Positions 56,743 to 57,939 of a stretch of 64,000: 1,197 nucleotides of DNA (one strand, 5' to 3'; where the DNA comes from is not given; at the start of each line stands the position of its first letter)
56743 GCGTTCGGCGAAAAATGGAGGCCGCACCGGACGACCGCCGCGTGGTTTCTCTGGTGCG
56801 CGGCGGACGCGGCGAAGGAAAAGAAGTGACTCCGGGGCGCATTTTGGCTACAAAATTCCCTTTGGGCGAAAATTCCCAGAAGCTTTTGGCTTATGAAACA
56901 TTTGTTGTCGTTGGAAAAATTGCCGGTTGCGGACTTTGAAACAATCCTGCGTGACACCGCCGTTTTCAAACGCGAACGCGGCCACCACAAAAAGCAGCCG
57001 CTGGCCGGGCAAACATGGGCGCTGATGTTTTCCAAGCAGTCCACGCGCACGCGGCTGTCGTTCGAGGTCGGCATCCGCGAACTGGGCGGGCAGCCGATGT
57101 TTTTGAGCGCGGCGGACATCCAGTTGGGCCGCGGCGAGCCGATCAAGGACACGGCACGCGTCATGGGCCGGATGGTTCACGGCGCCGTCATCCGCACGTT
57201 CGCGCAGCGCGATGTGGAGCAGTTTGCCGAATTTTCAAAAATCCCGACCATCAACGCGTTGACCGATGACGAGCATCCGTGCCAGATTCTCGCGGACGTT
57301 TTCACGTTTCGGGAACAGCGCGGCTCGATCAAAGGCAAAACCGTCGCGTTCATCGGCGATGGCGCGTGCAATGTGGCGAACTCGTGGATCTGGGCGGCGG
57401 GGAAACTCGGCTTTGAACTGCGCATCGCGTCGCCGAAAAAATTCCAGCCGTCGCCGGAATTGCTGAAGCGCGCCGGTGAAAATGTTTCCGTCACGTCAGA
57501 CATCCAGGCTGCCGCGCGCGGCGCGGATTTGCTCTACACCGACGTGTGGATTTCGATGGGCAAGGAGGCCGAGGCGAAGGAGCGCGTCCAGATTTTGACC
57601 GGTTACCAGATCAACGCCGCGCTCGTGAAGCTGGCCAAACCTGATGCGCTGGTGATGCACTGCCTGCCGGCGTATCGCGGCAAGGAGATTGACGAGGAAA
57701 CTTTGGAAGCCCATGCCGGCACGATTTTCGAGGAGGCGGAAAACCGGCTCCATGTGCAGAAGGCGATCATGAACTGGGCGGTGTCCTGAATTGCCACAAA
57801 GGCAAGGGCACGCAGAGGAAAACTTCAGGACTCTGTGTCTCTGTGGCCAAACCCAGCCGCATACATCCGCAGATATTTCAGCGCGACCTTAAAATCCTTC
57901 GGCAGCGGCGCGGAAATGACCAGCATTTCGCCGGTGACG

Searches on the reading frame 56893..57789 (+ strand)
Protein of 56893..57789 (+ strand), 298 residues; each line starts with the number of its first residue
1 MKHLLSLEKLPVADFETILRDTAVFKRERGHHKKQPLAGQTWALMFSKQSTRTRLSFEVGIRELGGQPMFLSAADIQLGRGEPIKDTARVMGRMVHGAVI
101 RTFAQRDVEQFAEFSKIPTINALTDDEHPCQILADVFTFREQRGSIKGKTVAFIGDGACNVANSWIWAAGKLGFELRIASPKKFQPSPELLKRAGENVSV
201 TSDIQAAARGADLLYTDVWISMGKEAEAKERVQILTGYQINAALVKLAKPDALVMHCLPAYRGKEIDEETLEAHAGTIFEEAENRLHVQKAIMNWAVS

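Call 64: search_protein_families(library=pfam, proteins=[window:56893-57789:+], max_evalue=0.001)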
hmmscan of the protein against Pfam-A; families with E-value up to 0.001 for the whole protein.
window:56893-57789:+ (298 aa): 2 families
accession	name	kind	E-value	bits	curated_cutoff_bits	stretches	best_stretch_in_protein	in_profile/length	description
PF00185.30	OTCace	-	3.4e-50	170.6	29.4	1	147-295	1-156/157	Aspartate/ornithine carbamoyltransferase, Asp/Orn binding domain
PF02729.26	OTCace_N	-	1.5e-46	158.6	29.9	1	2-141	1-148/148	Aspartate/ornithine carbamoyltransferase, carbamoyl-P binding domain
